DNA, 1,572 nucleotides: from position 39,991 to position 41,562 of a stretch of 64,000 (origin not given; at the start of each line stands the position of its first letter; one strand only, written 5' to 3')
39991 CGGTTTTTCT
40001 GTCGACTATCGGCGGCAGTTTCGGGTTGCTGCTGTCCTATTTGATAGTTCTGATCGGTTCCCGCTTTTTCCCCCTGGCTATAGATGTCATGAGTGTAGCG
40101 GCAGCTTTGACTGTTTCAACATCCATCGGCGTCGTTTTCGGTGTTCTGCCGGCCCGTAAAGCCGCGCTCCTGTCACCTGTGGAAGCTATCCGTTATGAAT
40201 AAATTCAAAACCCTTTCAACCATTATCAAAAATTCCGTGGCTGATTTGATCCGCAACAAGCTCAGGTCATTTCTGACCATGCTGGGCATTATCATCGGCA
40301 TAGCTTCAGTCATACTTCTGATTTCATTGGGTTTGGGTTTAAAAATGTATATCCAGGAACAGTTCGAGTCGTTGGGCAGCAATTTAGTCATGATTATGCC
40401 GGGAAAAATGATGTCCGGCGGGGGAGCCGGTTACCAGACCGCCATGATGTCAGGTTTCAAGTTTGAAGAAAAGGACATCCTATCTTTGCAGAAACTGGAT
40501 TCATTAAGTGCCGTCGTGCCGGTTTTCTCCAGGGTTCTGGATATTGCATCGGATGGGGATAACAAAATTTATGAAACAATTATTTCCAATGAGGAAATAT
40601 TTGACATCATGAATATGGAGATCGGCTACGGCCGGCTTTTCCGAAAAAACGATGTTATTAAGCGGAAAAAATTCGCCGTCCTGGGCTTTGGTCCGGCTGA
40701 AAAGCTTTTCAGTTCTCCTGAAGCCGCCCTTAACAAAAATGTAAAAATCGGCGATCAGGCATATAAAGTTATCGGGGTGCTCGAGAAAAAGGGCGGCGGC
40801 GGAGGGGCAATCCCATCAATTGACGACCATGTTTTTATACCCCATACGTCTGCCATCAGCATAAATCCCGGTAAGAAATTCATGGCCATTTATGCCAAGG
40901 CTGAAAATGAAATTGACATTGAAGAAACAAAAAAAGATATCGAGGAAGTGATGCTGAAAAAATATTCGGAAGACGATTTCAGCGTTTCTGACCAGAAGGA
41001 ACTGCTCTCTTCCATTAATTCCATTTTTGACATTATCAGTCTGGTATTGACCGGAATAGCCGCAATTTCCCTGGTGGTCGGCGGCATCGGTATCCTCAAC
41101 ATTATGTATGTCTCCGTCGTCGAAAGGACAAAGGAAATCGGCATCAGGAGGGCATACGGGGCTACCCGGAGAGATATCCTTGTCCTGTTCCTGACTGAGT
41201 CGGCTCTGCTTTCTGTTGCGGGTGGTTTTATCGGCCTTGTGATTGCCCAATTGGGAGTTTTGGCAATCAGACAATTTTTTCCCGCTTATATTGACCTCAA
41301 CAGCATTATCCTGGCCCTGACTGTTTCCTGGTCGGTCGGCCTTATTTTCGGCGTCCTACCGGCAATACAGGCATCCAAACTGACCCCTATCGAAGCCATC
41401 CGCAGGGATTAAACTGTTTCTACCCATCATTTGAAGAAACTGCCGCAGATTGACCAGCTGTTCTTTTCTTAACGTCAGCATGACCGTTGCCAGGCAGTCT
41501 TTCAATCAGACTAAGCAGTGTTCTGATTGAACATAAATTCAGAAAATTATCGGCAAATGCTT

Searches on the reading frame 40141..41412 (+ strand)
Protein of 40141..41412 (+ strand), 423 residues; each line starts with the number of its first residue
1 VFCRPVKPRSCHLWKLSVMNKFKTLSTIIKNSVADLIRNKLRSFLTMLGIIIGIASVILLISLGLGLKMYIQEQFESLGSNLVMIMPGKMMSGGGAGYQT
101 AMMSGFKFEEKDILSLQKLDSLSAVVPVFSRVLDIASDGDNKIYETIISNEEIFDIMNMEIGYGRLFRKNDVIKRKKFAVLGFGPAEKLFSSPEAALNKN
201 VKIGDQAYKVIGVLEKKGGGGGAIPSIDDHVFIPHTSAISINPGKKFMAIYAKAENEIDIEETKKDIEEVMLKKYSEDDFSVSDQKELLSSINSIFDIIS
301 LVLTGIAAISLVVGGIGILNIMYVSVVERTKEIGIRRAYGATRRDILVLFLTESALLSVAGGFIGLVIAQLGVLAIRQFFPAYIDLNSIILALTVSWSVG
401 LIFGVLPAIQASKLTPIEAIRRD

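Call 70: search_protein_families(library=pfam, proteins=[window:40141-41412:+], max_evalue=0.001)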
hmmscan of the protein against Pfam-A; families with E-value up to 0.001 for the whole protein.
window:40141-41412:+ (423 aa): 2 families
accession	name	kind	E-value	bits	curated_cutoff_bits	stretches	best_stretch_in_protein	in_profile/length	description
PF12704.14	MacB_PCD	-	2.2e-38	133.1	27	1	43-269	1-206/207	MacB-like periplasmic core domain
PF02687.27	FtsX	-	2.2e-18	66.9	25.5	1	306-416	3-120/120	FtsX-like permease C-terminal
